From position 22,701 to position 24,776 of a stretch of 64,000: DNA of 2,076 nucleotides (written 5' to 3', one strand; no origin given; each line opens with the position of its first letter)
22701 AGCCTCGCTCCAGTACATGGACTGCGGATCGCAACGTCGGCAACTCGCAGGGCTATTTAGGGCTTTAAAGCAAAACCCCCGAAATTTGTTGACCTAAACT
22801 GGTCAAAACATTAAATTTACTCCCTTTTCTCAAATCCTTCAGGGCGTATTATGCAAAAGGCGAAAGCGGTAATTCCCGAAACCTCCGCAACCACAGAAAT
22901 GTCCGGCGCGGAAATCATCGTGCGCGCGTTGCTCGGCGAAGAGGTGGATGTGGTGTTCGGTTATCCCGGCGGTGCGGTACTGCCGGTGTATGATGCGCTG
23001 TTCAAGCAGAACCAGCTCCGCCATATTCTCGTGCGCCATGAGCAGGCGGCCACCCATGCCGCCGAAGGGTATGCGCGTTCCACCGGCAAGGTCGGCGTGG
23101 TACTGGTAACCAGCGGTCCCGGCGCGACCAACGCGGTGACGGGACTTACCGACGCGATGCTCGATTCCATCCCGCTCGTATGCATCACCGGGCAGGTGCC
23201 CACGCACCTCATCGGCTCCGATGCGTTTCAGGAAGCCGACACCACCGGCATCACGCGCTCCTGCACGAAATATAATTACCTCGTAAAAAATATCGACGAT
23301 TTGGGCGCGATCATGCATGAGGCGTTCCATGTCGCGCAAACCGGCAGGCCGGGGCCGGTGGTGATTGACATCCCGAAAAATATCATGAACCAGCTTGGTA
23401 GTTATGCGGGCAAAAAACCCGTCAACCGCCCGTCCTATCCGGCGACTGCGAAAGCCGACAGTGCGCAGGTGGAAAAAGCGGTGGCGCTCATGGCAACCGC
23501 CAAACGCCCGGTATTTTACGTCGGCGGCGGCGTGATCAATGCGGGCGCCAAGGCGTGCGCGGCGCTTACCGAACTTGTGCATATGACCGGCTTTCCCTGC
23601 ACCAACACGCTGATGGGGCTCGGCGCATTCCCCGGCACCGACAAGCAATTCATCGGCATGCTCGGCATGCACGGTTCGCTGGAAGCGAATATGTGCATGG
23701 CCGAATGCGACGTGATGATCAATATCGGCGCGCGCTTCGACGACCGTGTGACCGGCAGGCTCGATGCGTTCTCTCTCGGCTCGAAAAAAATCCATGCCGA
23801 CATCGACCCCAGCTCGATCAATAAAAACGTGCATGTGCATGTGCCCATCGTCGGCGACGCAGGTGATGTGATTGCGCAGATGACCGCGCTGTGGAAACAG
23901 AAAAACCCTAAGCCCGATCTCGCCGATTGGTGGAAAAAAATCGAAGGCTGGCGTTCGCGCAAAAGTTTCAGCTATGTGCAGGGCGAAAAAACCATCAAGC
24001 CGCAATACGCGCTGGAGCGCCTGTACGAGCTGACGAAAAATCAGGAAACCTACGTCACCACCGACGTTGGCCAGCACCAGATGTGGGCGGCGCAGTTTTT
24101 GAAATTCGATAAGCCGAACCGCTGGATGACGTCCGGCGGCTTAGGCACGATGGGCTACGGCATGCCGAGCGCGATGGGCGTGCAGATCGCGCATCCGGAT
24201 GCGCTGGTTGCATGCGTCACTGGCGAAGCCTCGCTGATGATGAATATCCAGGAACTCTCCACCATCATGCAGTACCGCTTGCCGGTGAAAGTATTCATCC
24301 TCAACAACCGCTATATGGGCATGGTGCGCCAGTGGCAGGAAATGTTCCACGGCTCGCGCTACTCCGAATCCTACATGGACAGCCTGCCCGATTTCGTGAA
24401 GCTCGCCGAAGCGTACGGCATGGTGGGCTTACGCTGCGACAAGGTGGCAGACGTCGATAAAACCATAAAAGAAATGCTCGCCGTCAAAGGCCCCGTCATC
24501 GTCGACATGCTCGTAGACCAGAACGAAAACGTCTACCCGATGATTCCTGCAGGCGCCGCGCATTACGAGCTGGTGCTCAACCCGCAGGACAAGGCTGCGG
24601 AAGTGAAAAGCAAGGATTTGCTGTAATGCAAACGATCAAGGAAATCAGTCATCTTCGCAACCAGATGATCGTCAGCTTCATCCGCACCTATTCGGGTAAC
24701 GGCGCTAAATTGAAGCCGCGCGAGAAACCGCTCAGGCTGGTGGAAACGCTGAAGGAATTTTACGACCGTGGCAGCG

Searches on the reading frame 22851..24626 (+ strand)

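Call 62: search_protein_families(library=pfam, proteins=[window:22851-24626:+], max_evalue=0.00001)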
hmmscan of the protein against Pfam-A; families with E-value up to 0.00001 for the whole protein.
window:22851-24626:+ (591 aa): 3 families
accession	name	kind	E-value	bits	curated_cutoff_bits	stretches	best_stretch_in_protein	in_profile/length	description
PF02775.26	TPP_enzyme_C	-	7.3e-56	188.6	21.9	1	405-552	1-150/151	Thiamine pyrophosphate enzyme, C-terminal TPP binding domain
PF00205.28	TPP_enzyme_M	-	4.2e-43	146.8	30.4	1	207-343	1-136/137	Thiamine pyrophosphate enzyme, central domain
PF02776.23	TPP_enzyme_N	-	1.9e-41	141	26.8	1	17-132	1-117/119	Thiamine pyrophosphate enzyme, N-terminal TPP binding domain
